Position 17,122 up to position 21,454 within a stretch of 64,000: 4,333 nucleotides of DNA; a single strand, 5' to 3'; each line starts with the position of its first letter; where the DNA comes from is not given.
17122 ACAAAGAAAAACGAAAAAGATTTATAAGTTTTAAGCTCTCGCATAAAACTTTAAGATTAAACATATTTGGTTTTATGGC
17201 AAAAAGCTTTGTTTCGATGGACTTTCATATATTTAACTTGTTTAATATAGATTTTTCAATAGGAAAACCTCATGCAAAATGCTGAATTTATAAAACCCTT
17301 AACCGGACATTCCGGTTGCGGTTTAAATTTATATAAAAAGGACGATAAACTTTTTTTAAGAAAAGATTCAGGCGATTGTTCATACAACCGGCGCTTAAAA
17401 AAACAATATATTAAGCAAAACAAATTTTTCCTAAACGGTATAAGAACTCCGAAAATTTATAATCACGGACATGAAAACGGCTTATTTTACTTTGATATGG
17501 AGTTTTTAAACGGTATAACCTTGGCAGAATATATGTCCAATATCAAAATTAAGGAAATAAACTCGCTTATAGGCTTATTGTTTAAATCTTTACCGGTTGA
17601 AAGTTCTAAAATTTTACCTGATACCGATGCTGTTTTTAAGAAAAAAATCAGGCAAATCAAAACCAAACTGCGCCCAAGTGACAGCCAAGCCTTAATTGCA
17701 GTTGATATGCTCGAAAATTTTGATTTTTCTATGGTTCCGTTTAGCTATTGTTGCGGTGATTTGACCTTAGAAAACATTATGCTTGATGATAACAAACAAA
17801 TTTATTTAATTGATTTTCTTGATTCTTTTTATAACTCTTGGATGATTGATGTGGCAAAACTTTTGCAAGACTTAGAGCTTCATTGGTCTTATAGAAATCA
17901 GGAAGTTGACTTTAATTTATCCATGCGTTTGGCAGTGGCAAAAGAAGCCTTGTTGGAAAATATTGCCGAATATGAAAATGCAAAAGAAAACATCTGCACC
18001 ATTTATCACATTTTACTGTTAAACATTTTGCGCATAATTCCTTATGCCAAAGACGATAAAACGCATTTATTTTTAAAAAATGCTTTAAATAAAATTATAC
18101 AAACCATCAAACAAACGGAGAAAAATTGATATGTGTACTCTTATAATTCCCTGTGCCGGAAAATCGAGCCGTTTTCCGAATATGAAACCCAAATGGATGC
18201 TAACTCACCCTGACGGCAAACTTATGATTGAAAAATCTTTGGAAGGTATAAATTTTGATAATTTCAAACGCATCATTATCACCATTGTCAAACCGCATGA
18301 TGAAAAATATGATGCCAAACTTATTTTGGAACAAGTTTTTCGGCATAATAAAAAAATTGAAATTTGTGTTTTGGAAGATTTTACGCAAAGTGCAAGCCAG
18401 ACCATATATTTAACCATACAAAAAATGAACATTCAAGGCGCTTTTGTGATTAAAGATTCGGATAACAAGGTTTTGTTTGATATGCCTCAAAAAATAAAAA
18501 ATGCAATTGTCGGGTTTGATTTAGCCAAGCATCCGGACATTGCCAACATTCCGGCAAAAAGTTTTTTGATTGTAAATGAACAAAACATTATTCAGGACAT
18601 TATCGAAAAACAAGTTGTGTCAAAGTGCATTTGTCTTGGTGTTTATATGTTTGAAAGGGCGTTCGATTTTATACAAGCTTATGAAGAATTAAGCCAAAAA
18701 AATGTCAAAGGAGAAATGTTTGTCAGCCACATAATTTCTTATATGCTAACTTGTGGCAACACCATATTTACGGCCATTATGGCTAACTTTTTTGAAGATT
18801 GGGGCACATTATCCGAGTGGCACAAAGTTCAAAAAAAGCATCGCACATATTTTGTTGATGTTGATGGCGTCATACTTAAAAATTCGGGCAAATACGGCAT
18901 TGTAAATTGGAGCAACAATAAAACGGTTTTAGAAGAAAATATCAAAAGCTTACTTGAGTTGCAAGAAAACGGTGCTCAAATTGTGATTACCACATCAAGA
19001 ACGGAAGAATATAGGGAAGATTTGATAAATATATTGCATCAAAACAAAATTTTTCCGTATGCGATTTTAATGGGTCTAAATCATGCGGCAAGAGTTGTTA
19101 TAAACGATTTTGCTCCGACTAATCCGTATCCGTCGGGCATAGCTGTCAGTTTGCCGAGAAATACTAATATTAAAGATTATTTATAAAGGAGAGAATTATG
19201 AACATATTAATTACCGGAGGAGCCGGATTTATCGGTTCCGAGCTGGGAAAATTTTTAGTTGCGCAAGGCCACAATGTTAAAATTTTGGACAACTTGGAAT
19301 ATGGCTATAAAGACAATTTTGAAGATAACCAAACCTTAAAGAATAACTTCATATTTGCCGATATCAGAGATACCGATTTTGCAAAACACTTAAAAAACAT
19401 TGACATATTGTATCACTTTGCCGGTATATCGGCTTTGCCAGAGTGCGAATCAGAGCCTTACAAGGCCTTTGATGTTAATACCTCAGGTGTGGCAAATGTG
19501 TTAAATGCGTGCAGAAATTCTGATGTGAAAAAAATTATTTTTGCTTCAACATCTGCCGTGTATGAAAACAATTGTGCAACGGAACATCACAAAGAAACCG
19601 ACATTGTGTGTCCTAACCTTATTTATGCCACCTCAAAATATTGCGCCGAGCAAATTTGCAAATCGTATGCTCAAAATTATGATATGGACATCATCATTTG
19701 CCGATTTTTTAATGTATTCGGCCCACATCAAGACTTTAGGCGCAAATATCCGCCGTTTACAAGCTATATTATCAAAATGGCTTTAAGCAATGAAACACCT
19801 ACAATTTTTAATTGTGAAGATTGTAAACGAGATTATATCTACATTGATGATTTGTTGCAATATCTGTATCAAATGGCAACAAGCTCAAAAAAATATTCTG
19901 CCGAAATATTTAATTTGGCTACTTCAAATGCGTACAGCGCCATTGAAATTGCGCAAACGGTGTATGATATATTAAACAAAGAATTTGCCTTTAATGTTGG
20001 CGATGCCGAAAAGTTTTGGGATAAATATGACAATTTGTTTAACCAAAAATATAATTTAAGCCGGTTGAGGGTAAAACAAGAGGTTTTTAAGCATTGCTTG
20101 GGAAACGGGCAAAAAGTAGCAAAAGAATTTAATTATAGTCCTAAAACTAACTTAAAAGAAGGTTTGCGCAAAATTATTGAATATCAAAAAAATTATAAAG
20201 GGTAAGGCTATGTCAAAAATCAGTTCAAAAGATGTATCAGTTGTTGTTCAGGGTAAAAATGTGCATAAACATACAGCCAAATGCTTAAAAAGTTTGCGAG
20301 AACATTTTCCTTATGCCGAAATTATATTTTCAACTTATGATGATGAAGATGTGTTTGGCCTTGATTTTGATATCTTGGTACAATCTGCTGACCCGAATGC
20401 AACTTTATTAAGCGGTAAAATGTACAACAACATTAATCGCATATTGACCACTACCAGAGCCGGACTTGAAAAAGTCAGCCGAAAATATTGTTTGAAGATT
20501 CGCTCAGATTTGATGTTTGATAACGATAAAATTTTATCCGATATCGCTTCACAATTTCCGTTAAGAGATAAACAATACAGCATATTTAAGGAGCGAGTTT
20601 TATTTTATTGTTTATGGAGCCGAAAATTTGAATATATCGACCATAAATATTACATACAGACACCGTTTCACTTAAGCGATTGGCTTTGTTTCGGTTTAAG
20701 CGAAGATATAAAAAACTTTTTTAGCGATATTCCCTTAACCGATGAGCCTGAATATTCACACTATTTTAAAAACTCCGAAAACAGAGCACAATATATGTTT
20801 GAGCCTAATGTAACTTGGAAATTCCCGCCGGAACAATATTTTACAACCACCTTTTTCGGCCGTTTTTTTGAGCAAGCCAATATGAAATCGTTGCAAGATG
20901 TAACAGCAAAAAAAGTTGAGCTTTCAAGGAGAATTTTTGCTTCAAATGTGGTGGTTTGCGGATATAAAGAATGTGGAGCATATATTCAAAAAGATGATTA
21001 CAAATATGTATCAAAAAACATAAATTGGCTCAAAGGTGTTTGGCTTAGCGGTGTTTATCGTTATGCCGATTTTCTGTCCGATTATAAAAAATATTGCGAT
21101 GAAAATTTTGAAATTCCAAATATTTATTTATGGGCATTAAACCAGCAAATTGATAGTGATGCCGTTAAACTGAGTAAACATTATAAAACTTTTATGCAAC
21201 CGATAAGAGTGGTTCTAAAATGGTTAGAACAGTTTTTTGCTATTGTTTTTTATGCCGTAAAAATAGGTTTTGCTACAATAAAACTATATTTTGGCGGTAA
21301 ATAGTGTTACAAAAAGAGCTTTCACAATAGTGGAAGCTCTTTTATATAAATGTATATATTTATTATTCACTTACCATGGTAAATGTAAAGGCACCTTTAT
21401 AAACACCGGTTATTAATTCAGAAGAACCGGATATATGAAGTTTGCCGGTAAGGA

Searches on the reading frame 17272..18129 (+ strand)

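Call 9: search_protein_families(library=pfam, proteins=[window:17272-18129:+], max_evalue=0.001)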
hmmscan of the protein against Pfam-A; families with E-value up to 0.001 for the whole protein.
window:17272-18129:+ (285 aa): 3 families
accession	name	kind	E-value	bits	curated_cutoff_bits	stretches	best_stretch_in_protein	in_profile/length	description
PF01636.29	APH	-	1.4e-07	32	23.2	1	56-200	51-212/239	Phosphotransferase enzyme family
PF01633.27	Choline_kinase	-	4.7e-05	23.3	29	1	144-260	148-249/300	Choline/ethanolamine kinase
PF19974.5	TCAD9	-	0.00034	20.3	40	1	157-202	297-342/429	Ternary complex associated domain 9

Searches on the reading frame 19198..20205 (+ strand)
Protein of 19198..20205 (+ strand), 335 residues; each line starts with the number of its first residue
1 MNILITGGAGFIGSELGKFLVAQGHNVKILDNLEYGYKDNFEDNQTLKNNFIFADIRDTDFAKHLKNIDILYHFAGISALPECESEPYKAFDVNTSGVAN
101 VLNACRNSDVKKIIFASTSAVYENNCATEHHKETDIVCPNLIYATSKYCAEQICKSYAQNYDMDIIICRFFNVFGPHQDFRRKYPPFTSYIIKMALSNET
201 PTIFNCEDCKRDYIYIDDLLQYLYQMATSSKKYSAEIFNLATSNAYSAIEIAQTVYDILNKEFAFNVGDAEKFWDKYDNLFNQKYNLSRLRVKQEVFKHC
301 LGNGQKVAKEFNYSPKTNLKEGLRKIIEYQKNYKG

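Call 9: search_protein_families(library=pfam, proteins=[window:19198-20205:+], max_evalue=0.001)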
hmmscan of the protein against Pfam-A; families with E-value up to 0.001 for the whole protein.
window:19198-20205:+ (335 aa): 8 families
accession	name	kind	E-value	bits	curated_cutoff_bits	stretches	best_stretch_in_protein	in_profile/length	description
PF01370.27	Epimerase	-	4.4e-50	170.8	20.9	1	3-241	1-240/240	NAD dependent epimerase/dehydratase family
PF16363.11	GDP_Man_Dehyd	-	6.1e-44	151.3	27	1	4-325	1-331/332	GDP-mannose 4,6 dehydratase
PF04321.23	RmlD_sub_bind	-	1.4e-20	74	27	1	1-260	1-232/287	RmlD substrate binding domain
PF01073.25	3Beta_HSD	-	2.2e-20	73.3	22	1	4-181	1-189/280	3-beta hydroxysteroid dehydrogenase/isomerase family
PF02719.21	Polysacc_synt_2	-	5.2e-18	65.7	20.2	1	3-176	1-174/293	Polysaccharide biosynthesis protein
PF07993.18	NAD_binding_4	-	8.4e-13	48.5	20.1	1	56-210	77-245/258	Male sterility protein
PF13460.12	NAD_binding_10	-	6.1e-06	26.7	27.2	1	7-124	1-104/184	NAD(P)H-binding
PF00106.31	adh_short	-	2e-05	24.6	26.6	1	3-105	3-119/195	short chain dehydrogenase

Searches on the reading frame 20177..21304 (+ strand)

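Call 9: search_protein_families(library=pfam, proteins=[window:20177-21304:+], max_evalue=0.001)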
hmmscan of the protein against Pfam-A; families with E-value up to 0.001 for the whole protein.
window:20177-21304:+ (375 aa): 1 family
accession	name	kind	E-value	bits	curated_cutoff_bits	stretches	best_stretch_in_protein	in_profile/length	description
PF07507.16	WavE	-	2.5e-36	126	27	1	22-320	3-292/305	WavE lipopolysaccharide synthesis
